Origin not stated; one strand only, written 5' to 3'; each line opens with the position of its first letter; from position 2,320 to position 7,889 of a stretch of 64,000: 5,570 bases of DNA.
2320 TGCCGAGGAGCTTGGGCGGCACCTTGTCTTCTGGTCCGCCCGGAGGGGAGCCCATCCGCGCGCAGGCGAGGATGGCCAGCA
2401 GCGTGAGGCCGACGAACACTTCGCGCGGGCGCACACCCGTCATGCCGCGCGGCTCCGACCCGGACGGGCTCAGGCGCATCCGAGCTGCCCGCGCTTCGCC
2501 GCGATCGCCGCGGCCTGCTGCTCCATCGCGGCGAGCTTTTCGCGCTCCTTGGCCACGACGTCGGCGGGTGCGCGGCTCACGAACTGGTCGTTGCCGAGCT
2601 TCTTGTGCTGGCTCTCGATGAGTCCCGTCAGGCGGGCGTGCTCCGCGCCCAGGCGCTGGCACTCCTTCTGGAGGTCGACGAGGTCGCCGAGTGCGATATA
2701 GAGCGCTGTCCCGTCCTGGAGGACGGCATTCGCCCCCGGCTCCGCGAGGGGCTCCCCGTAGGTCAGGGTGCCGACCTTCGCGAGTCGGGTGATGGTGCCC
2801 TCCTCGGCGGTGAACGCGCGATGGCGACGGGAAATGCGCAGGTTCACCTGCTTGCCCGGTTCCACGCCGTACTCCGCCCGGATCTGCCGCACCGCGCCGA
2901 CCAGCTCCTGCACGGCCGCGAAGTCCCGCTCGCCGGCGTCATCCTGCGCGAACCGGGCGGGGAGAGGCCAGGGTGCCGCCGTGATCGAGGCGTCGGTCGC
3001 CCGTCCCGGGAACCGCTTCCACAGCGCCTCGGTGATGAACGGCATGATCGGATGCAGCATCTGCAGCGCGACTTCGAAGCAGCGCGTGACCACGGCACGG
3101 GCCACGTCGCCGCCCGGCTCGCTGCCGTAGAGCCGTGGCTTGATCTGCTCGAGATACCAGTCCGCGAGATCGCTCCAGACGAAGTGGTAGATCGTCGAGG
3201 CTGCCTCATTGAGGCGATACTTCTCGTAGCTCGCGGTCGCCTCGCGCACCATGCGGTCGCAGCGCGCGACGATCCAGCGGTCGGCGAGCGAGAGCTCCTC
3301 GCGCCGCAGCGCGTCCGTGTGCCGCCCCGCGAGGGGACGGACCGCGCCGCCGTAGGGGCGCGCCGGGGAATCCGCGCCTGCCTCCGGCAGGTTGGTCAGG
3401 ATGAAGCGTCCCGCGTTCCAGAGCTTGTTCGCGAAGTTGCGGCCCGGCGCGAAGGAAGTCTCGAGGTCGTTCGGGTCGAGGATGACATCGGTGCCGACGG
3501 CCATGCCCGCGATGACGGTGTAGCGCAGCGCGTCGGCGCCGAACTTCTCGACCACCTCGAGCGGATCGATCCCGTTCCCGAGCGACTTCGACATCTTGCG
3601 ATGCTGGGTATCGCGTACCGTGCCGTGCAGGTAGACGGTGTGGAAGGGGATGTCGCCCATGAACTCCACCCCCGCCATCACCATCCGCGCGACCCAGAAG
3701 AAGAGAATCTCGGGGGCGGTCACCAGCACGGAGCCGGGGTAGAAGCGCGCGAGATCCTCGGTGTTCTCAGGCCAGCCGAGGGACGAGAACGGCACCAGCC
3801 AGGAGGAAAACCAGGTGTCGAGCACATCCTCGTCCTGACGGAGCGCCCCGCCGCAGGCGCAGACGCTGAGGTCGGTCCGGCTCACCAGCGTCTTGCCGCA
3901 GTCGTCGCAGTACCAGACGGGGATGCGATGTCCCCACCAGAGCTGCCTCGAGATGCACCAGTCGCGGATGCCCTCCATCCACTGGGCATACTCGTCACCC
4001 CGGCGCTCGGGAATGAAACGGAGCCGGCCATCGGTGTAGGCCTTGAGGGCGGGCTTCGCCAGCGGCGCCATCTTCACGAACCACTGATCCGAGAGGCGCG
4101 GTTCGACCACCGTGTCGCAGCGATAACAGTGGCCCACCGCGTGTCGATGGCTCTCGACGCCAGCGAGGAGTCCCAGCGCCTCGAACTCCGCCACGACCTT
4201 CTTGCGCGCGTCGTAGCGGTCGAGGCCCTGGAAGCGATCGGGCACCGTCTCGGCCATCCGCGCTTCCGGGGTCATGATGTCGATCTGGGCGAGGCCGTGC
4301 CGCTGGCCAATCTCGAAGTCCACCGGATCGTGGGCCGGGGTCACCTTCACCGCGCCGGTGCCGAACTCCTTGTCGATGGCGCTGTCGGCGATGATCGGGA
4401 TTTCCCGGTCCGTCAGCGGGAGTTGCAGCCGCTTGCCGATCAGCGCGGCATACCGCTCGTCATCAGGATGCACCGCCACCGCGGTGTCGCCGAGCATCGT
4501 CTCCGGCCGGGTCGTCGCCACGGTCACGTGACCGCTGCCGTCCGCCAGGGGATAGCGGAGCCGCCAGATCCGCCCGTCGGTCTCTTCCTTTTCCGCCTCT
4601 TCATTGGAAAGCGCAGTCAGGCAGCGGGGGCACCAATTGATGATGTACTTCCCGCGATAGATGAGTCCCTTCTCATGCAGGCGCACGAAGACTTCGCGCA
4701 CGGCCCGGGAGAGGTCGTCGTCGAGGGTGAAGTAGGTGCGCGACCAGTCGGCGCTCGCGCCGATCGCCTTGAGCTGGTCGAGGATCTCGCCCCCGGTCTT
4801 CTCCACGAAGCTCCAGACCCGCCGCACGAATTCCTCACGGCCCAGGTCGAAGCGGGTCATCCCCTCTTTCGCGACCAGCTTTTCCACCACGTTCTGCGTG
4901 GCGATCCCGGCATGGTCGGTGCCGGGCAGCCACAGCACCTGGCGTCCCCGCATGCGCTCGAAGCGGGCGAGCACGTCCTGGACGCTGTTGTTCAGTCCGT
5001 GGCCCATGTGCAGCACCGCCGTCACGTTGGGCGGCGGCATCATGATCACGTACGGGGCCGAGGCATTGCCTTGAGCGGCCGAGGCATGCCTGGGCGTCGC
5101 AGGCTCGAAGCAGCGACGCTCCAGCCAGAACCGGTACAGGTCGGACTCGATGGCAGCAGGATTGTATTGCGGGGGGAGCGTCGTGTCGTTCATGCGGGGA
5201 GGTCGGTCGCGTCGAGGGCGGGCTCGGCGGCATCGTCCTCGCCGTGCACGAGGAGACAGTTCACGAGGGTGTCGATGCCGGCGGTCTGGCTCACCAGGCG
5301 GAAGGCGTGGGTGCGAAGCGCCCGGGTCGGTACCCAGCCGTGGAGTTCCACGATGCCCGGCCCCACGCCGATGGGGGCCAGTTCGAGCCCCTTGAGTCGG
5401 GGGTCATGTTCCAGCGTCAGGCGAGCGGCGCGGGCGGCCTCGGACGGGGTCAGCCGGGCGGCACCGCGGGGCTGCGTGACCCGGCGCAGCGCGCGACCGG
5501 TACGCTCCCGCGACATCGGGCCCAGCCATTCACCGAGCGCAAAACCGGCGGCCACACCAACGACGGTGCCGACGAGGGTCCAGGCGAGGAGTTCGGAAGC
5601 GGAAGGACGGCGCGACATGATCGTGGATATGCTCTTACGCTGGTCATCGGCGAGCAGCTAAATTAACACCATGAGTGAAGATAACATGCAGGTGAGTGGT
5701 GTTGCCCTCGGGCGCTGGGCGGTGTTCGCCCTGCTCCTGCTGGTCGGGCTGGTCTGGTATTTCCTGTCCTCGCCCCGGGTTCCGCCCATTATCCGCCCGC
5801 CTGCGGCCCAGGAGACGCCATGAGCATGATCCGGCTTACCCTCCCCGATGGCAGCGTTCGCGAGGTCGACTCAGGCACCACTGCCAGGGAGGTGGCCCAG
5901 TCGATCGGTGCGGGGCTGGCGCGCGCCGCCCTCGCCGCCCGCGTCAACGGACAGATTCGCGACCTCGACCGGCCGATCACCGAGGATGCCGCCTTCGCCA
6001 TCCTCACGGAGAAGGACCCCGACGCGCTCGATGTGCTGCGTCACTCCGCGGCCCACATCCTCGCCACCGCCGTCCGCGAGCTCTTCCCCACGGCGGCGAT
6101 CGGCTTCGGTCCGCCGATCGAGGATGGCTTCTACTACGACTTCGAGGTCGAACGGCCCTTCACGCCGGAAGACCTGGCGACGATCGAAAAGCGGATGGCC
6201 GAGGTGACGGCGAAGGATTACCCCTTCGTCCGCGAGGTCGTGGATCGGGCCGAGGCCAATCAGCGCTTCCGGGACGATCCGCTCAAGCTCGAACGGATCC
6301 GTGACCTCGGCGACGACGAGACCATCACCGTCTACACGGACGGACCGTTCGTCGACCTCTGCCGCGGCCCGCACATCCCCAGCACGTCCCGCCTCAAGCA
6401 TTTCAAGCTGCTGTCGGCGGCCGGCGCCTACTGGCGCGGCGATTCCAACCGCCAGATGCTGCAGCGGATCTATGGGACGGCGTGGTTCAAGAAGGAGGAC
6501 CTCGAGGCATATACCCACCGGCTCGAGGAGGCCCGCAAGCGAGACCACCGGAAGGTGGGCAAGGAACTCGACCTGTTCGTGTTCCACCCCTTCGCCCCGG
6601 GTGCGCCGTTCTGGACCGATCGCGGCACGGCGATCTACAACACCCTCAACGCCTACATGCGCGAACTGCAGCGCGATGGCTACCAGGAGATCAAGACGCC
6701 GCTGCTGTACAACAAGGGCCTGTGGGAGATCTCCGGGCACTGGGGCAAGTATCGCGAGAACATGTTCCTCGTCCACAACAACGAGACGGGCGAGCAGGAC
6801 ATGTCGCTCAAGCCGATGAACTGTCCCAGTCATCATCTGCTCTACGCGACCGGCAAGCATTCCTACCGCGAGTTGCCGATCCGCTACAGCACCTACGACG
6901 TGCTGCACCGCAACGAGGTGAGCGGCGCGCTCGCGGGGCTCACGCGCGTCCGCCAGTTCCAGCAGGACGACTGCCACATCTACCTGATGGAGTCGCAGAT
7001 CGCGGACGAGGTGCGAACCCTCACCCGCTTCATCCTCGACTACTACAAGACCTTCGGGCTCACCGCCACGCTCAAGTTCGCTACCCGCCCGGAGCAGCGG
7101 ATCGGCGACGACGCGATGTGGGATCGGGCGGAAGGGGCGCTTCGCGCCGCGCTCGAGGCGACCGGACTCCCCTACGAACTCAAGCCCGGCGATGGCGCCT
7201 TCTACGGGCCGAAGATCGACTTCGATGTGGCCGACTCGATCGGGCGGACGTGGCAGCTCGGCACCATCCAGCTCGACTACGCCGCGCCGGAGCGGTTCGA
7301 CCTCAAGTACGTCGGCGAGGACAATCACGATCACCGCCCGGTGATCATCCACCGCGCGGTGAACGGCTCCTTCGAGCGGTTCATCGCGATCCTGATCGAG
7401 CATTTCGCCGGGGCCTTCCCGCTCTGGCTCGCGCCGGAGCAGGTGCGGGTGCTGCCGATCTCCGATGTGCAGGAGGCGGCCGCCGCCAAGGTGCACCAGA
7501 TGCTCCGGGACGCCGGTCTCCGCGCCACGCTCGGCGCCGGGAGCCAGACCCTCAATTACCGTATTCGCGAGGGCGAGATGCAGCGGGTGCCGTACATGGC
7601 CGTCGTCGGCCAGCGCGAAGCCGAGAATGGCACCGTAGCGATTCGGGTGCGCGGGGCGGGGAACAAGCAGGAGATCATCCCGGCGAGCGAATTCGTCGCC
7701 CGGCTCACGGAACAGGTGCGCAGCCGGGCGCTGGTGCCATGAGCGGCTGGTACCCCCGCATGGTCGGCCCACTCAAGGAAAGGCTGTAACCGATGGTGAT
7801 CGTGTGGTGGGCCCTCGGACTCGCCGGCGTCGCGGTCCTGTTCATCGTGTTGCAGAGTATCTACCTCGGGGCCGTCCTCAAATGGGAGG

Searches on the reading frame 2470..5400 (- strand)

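Call 56: search_protein_families(library=pfam, proteins=[window:2470-5400:-], max_evalue=0.00001)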
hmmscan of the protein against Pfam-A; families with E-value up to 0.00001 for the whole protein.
window:2470-5400:- (976 aa): 5 families
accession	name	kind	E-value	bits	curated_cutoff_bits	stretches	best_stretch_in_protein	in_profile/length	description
PF00133.28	tRNA-synt_1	-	5.2e-129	431.1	22.7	1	88-639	2-411/414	tRNA synthetases class I (I, L, M and V)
PF08264.19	Anticodon_1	-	2.6e-40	138.2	25.1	1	707-853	1-145/148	Anticodon-binding domain of tRNA ligase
PF09334.17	tRNA-synt_1g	-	5e-22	78.6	20.1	1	119-268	3-134/391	tRNA synthetases class I (M)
PF10458.14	Val_tRNA-synt_C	-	1e-14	55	25.9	1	909-973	1-65/66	Valyl tRNA synthetase tRNA binding arm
PF13603.12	tRNA-synt_1_2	-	2.1e-08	34.3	25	1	322-382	86-146/185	Leucyl-tRNA synthetase, editing domain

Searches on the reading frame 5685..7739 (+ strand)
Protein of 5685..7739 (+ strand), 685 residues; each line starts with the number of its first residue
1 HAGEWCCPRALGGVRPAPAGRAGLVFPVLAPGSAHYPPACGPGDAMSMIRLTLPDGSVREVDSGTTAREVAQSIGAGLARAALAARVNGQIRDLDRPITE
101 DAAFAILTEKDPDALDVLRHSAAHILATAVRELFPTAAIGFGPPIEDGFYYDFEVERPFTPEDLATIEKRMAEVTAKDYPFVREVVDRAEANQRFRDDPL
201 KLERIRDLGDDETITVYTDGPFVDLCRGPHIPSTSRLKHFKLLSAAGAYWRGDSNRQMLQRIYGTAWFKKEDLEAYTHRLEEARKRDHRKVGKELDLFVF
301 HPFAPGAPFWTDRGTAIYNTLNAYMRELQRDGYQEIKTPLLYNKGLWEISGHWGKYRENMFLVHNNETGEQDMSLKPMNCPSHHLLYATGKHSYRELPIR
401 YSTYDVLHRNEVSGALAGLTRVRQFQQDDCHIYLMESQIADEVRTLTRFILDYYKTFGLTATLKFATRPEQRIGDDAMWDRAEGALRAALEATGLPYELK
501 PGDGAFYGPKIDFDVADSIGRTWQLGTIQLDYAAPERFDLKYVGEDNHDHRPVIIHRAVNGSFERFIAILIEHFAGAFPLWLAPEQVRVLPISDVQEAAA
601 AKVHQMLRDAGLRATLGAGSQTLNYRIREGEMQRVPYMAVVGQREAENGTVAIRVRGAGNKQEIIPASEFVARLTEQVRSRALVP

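Call 56: search_protein_families(library=pfam, proteins=[window:5685-7739:+], max_evalue=0.00001)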
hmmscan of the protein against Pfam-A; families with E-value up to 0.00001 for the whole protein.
window:5685-7739:+ (685 aa): 4 families
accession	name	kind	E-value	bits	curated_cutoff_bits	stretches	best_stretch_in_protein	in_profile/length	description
PF00587.30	tRNA-synt_2b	-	1.7e-40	139.4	29.3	1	369-574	7-179/179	tRNA synthetase class II core domain (G, H, P, S and T)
PF03129.25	HGTP_anticodon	-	2.7e-19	69.6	21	1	586-676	1-93/94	Anticodon binding domain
PF07973.19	tRNA_SAD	-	6.6e-15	55.3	24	1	214-263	1-44/44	Threonyl and Alanyl tRNA synthetase second additional domain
PF02824.27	TGS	-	1.2e-14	54.5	22.2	1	49-107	1-59/60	TGS domain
